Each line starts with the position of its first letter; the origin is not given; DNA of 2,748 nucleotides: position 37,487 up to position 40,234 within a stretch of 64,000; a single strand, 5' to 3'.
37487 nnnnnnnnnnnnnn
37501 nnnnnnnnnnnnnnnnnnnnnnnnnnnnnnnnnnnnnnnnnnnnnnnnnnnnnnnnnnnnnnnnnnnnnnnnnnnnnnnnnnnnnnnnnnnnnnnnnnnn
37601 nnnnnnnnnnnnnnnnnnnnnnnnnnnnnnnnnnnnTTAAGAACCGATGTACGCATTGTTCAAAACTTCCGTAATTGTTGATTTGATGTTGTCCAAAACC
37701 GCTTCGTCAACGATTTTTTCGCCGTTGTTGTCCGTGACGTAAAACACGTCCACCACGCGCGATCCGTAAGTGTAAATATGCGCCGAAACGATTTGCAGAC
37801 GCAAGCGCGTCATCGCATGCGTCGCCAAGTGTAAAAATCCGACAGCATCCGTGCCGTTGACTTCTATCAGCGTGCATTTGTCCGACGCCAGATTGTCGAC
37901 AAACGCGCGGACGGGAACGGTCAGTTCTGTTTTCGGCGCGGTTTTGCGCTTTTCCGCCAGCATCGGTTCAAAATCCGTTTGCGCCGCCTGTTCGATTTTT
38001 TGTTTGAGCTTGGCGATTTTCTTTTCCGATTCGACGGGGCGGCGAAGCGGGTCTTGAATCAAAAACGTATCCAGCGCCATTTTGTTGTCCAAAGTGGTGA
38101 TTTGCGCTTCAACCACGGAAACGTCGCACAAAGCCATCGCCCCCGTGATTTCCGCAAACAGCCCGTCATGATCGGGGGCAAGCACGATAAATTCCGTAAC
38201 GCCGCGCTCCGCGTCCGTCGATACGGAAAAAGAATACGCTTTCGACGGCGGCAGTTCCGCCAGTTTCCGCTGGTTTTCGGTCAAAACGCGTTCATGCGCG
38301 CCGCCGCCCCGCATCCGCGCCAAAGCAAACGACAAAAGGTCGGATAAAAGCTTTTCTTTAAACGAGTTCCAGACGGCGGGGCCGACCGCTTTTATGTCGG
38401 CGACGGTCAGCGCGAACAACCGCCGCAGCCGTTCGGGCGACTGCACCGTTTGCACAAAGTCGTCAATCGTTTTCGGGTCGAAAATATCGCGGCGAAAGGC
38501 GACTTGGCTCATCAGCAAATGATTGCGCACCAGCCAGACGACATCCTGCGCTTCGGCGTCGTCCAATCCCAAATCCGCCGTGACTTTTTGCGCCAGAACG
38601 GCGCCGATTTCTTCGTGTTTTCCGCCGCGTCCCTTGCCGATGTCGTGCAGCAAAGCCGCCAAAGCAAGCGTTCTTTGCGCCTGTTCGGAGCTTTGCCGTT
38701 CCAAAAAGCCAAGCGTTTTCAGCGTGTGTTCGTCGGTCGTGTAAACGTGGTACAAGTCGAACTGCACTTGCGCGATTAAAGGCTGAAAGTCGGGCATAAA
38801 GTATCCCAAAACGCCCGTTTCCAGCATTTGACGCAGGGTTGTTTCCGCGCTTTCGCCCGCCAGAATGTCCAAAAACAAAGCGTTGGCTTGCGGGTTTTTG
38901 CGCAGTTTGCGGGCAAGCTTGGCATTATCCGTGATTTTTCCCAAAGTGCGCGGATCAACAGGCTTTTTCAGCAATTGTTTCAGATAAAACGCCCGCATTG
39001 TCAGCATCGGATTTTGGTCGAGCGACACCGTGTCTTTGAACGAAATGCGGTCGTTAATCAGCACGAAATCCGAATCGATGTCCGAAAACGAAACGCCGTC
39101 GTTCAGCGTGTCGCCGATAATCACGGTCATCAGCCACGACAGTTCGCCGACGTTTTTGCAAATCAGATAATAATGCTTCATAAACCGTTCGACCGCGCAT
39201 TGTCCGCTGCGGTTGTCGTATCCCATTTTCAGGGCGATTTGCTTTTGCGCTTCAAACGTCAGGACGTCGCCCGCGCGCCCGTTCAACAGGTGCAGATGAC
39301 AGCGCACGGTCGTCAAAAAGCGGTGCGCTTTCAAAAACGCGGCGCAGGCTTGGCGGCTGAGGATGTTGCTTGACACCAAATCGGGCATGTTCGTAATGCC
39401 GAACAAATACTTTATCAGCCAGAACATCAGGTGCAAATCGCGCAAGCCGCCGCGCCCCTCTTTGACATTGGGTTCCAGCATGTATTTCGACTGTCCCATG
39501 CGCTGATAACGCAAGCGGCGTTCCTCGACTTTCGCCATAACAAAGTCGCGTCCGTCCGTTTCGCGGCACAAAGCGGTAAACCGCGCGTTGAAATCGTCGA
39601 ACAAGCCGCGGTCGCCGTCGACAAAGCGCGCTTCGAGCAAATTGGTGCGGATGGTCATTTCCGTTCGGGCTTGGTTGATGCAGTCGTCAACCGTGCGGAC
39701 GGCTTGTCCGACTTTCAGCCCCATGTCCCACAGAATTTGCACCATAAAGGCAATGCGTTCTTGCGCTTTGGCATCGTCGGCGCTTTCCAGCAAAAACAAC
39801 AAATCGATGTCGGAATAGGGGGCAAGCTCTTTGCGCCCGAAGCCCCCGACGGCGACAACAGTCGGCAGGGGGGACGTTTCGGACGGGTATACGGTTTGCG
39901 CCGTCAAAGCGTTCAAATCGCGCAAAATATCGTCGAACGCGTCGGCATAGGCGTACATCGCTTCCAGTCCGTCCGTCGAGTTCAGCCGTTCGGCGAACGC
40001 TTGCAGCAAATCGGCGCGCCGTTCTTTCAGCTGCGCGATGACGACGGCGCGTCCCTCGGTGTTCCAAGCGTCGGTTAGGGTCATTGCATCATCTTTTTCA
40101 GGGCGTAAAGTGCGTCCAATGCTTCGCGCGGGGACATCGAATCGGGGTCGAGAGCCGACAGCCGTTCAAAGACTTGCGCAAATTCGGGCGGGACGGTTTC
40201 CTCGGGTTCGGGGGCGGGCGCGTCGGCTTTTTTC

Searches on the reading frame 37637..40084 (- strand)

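Call 43: search_protein_families(library=pfam, proteins=[window:37637-40084:-], max_evalue=0.001)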
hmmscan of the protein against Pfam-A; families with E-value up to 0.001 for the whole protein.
window:37637-40084:- (815 aa): 6 families
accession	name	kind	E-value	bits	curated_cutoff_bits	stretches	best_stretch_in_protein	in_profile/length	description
PF08335.16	GlnD_UR_UTase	-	2.6e-42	144.6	21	1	181-316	2-137/141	GlnD PII-uridylyltransferase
PF01966.28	HD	-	9e-11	42.5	22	1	451-529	2-92/116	HD domain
PF24931.1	ACT_ACR9_3rd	-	7.9e-06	26.3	27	0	729-807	4-83/98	ACR9-like, ACT-like domain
PF22754.3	bHLH-TF_ACT-like_plant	-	0.00014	22.5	27.6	0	637-700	18-74/75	Plant bHLH transcription factor, ACT-like domain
PF01909.29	NTP_transf_2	-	0.00044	21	21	0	76-125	17-69/93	Nucleotidyltransferase domain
PF01842.31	ACT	-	0.00049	20.3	27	0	633-676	4-48/66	ACT domain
